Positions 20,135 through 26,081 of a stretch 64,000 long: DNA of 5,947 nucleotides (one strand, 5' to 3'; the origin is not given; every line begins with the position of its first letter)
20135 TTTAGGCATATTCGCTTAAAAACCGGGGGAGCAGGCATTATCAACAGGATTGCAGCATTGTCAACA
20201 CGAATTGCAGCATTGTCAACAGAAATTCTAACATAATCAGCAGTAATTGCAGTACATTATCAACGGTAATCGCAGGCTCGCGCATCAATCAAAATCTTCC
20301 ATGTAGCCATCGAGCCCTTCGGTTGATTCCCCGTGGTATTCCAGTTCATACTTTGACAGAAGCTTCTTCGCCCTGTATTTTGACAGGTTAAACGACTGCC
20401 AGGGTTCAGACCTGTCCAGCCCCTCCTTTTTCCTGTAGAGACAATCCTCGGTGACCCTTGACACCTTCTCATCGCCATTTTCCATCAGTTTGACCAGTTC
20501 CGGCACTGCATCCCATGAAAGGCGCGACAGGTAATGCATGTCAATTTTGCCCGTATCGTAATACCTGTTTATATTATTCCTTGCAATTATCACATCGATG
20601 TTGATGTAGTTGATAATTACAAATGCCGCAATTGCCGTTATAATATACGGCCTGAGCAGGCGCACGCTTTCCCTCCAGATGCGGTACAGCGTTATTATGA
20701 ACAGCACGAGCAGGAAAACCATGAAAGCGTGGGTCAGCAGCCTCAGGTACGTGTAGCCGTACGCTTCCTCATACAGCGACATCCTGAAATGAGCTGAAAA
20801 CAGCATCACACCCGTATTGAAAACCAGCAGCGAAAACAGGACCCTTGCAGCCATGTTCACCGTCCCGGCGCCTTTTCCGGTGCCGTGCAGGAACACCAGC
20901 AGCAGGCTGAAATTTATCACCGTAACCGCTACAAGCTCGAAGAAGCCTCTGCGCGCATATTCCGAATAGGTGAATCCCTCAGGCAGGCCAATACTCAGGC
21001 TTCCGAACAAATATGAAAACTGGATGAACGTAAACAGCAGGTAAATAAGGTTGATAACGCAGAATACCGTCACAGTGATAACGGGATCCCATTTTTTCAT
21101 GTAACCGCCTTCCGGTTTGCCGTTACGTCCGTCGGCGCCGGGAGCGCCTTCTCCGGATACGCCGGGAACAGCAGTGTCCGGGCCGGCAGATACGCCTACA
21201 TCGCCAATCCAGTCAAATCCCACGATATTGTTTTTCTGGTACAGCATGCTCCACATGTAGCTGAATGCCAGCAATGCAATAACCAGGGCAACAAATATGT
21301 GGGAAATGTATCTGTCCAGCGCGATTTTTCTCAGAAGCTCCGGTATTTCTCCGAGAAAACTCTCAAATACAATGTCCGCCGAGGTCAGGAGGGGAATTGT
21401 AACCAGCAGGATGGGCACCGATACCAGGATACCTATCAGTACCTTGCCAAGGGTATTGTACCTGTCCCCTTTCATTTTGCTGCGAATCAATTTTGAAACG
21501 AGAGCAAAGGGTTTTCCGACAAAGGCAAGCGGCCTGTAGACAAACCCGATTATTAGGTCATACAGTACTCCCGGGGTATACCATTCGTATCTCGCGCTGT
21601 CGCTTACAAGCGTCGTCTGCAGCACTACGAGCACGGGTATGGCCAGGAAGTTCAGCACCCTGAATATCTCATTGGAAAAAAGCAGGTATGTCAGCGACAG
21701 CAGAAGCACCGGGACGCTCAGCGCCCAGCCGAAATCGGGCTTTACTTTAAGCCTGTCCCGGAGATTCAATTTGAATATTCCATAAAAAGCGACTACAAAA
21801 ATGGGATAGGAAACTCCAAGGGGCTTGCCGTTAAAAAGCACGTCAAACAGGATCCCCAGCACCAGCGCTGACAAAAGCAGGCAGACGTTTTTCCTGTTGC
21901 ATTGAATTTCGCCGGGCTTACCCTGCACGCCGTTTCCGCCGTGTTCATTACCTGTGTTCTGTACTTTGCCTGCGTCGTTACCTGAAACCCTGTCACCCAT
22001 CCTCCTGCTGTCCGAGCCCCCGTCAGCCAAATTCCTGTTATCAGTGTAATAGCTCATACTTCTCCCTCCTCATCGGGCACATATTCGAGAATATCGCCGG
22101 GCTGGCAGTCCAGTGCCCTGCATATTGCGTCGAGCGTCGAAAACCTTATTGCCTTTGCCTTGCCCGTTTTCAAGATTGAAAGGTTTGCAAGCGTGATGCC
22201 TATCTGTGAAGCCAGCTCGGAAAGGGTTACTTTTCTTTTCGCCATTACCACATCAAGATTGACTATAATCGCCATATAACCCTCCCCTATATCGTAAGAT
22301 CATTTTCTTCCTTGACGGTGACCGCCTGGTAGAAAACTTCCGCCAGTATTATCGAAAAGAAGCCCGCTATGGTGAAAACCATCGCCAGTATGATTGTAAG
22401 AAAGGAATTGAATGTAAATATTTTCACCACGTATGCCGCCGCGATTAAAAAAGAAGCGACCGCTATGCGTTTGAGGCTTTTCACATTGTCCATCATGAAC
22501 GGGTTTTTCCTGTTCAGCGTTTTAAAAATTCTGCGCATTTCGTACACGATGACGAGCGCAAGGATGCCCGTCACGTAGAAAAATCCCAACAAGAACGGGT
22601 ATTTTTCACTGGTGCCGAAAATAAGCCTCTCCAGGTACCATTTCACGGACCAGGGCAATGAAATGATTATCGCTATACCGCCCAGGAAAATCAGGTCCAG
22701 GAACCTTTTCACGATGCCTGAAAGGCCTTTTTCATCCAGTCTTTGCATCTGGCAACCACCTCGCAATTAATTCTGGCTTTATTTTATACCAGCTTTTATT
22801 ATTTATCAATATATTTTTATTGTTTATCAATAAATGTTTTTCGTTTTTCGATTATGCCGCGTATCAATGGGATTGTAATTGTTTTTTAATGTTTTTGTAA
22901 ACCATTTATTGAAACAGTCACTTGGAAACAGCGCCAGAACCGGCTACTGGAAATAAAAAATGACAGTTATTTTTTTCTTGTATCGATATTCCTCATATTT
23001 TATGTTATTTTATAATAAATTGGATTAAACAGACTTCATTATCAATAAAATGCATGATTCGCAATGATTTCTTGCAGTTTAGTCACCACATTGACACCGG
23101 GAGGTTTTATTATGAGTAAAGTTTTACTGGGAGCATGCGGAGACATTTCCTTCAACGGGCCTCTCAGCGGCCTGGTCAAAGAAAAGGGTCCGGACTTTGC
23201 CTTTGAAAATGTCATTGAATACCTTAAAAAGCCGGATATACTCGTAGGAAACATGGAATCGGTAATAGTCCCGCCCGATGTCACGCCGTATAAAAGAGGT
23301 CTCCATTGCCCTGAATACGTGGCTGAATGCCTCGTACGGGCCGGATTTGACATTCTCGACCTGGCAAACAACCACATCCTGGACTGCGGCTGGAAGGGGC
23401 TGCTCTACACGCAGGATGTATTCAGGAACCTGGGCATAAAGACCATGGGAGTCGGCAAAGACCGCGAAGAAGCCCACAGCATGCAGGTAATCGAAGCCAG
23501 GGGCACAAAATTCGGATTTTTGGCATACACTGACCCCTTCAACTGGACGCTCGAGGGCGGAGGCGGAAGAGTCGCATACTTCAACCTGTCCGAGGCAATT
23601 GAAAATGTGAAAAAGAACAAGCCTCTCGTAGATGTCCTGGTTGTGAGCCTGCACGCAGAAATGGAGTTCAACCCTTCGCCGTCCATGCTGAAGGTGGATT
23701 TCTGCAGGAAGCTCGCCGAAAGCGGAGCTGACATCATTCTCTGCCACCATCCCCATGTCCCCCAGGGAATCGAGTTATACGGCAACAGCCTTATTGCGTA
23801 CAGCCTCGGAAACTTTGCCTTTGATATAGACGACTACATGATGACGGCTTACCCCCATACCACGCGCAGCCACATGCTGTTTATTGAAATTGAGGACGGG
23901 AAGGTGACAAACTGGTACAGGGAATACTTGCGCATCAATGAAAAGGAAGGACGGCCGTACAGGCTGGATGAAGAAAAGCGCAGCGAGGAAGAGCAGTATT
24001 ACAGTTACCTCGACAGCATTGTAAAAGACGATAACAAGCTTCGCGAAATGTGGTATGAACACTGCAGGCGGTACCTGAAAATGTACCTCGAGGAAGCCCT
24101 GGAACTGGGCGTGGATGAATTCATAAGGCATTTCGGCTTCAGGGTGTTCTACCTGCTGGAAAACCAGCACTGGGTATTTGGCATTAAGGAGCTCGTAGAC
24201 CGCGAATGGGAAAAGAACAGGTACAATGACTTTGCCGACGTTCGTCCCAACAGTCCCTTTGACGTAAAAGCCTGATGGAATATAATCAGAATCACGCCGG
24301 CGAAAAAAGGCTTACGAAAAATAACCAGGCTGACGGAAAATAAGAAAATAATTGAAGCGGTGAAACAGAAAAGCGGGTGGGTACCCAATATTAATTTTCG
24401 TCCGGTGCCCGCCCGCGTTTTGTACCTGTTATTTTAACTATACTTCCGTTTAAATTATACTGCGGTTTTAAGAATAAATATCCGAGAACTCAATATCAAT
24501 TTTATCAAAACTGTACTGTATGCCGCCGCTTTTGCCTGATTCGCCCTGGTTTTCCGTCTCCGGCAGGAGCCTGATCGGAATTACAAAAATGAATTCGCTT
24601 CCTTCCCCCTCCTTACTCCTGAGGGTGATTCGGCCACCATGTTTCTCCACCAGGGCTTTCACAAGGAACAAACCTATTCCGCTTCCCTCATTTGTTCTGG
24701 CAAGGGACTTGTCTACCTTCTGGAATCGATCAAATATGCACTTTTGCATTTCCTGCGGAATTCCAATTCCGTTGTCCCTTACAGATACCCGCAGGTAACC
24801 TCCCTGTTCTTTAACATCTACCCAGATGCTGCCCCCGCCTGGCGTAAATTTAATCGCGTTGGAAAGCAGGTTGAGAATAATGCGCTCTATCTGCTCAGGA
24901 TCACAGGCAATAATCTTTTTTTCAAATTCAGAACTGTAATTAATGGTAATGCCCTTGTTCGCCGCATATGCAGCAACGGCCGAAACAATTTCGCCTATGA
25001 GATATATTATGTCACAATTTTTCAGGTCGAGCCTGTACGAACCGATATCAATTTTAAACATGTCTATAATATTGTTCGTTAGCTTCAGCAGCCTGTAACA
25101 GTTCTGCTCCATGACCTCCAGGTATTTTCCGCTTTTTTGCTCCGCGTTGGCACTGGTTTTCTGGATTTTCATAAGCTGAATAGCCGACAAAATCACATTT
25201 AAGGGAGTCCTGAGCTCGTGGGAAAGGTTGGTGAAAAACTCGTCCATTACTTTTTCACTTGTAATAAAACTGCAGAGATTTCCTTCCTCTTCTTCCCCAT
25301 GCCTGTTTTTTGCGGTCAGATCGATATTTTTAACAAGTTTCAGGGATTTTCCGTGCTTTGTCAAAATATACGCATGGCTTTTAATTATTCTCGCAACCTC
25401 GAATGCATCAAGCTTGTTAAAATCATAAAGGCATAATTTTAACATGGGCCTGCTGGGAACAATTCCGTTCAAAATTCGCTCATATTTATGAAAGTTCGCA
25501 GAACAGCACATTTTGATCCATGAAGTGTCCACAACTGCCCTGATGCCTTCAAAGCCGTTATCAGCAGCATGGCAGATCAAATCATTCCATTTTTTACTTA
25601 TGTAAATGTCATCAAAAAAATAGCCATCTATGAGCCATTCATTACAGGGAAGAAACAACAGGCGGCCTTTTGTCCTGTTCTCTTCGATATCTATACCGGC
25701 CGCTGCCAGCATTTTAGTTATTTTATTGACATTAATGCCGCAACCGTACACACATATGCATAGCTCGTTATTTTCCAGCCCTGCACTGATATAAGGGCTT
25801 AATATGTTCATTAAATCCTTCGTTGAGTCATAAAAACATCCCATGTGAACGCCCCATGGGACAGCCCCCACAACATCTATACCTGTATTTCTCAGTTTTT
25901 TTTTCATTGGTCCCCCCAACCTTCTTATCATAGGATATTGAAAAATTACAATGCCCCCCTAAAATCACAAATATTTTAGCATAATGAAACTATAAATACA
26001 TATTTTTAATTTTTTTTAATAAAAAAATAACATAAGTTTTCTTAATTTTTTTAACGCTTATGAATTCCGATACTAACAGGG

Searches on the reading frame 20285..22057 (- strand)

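Call 9: search_protein_families(library=pfam, proteins=[window:20285-22057:-], max_evalue=0.001)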
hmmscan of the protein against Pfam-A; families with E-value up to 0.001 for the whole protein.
window:20285-22057:- (590 aa): 1 family
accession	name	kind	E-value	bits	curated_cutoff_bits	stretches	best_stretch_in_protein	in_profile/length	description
PF13687.11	DUF4153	-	3.8e-89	299.9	27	1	116-524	3-373/373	Domain of unknown function (DUF4153)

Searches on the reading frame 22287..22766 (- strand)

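Call 53: search_protein_families(library=pfam, proteins=[window:22287-22766:-], max_evalue=0.01)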
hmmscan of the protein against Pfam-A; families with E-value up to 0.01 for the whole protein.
window:22287-22766:- (159 aa): 2 families
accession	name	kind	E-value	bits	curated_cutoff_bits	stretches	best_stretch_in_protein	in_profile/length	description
PF11188.13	DUF2975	-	6.6e-16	58.9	27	1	55-159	17-130/130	Protein of unknown function (DUF2975)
PF14007.11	YtpI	-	0.0068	17.2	29.4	0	81-141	16-75/87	YtpI-like protein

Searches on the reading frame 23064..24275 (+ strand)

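Call 9: search_protein_families(library=pfam, proteins=[window:23064-24275:+], max_evalue=0.001)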
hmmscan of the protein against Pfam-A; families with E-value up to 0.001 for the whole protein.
window:23064-24275:+ (403 aa): 1 family
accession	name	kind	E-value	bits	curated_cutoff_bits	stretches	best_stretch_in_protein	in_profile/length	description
PF09587.15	PGA_cap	-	4.9e-57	193.8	27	1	23-254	3-254/255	Bacterial capsule synthesis protein PGA_cap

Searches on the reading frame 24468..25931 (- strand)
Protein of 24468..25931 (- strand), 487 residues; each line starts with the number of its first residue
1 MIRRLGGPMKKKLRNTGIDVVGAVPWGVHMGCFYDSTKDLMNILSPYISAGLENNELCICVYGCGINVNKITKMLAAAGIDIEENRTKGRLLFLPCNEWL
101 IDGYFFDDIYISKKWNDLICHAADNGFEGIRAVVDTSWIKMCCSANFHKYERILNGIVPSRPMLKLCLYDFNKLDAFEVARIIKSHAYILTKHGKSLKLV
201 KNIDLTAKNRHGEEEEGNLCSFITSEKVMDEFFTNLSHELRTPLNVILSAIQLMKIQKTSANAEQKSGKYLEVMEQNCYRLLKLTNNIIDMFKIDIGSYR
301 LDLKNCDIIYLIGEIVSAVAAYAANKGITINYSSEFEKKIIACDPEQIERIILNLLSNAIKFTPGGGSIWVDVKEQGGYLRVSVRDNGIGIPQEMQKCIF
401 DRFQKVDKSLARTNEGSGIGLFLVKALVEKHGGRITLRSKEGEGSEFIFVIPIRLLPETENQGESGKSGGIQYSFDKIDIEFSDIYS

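Call 9: search_protein_families(library=pfam, proteins=[window:24468-25931:-], max_evalue=0.001)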
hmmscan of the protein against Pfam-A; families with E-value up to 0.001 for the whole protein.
window:24468-25931:- (487 aa): 3 families
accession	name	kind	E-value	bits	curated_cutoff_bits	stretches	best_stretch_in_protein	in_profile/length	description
PF02518.31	HATPase_c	-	4.2e-32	111.3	26.4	1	344-453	2-109/111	Histidine kinase-, DNA gyrase B-, and HSP90-like ATPase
PF14417.12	MEDS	-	1.7e-31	109.7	29.8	1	29-186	2-160/161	MEDS: MEthanogen/methylotroph, DcmR Sensory domain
PF00512.31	HisKA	-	6.5e-15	55.4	26.9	1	229-295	2-64/66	His Kinase A (phospho-acceptor) domain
